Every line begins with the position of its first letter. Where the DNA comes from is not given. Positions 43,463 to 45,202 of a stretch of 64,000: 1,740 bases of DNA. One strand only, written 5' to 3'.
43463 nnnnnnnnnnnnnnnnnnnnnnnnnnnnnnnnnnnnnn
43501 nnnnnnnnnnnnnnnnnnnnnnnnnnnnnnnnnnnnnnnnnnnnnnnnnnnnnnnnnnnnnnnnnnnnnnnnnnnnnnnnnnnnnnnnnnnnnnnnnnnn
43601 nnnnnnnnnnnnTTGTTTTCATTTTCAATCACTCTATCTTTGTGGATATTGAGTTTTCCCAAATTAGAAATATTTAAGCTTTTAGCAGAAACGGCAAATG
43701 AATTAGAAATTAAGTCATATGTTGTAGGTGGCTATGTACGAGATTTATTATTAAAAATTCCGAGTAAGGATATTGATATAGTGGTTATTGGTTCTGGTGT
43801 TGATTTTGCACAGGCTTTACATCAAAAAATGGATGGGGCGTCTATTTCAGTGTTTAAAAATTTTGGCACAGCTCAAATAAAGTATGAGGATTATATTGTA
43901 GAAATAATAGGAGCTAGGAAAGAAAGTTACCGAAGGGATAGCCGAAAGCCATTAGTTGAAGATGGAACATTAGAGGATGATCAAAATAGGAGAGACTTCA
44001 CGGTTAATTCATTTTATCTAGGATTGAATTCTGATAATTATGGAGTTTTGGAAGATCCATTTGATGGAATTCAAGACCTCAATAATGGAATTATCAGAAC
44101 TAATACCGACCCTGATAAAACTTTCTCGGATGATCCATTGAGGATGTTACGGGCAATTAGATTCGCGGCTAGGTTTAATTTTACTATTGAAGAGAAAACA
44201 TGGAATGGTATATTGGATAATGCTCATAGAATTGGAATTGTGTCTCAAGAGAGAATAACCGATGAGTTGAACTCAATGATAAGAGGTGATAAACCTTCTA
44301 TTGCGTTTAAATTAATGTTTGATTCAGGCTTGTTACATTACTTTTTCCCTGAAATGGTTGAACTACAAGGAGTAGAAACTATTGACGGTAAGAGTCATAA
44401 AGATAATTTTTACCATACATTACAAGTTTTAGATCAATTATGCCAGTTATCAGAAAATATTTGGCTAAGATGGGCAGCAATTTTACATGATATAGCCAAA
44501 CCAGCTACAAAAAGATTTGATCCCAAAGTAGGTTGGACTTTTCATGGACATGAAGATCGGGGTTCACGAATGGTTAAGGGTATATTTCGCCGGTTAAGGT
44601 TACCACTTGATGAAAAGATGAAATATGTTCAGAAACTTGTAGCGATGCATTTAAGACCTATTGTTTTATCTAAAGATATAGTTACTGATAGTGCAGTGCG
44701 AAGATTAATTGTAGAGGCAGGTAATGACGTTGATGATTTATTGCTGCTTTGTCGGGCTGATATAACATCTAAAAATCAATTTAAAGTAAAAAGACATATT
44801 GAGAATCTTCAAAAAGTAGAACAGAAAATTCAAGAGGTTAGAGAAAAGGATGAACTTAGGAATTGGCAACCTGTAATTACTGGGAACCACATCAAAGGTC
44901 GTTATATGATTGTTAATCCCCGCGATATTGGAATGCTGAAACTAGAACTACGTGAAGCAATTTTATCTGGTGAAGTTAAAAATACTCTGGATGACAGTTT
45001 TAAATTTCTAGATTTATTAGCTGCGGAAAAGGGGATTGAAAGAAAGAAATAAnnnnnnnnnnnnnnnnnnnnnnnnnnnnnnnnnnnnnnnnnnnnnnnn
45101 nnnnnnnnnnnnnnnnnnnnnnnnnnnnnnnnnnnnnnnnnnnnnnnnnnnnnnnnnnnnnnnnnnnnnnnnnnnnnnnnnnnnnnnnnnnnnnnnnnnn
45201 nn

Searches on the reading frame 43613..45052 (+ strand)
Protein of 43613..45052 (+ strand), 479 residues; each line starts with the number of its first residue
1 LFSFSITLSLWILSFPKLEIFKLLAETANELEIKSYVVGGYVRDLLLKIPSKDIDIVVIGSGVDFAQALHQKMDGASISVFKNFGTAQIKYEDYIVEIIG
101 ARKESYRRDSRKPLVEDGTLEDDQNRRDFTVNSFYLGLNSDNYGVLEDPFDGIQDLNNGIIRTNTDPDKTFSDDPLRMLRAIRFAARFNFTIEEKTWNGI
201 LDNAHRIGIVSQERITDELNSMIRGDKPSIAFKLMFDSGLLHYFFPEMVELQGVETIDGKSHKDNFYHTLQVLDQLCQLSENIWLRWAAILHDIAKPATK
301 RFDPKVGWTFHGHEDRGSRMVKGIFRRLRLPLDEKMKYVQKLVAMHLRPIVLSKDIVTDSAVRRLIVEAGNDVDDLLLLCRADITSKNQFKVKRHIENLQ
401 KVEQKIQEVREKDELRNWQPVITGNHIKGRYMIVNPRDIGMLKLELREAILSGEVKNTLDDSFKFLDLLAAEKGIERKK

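Call 5: search_protein_families(library=pfam, proteins=[window:43613-45052:+], max_evalue=1)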
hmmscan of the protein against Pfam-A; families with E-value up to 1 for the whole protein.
window:43613-45052:+ (479 aa): 4 families
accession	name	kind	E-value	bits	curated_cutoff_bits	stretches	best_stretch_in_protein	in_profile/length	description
PF01743.26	PolyA_pol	-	7.2e-28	97.9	23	1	36-162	2-126/126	Poly A polymerase head domain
PF12627.12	PolyA_pol_RNAbd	-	1.4e-19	70.1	22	1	189-248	1-60/64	Probable RNA and SrmB- binding site of polymerase A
PF01966.28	HD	-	1.3e-12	48.5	22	1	266-353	2-92/116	HD domain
PF01909.29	NTP_transf_2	-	0.031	15.1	21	1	32-64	14-44/93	Nucleotidyltransferase domain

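Call 46: find_related_loci(query=window:43613-45049:+, collection=metagenome_contigs, flank=6000)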
Query window:43613-45049:+ (479 aa) in metagenome_contigs; peptide patterns used: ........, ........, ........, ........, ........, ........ (x = any residue, [..] = any of these).
187 stretches matched a pattern; 40 encode a relative of the query (tblastn E <= 1e-3); 40 distinct loci.
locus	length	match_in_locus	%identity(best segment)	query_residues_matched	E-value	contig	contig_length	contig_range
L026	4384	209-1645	89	1-479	0e+0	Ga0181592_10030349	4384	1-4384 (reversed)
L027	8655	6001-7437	88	1-479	0e+0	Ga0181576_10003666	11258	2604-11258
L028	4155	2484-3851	61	20-476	0e+0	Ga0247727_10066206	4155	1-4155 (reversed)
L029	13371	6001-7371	60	20-476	2e-179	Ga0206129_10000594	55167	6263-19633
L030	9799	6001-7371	59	20-476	8e-179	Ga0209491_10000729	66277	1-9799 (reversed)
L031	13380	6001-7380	58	17-476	5e-176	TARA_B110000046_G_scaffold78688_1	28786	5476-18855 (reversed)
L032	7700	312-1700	56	17-478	6e-175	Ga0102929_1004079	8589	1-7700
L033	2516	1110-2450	56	32-478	0e+0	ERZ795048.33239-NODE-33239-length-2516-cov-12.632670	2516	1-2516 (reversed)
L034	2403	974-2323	54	15-466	0e+0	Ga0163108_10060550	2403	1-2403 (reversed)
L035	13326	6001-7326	57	19-457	5e-169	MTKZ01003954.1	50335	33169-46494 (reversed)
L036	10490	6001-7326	57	19-457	5e-169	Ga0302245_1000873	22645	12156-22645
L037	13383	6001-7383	55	19-476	3e-168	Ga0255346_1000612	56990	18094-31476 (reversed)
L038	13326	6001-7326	55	19-457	8e-168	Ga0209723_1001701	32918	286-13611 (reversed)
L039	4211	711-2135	51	1-475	4e-172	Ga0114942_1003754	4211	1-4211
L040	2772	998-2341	54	20-466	4e-177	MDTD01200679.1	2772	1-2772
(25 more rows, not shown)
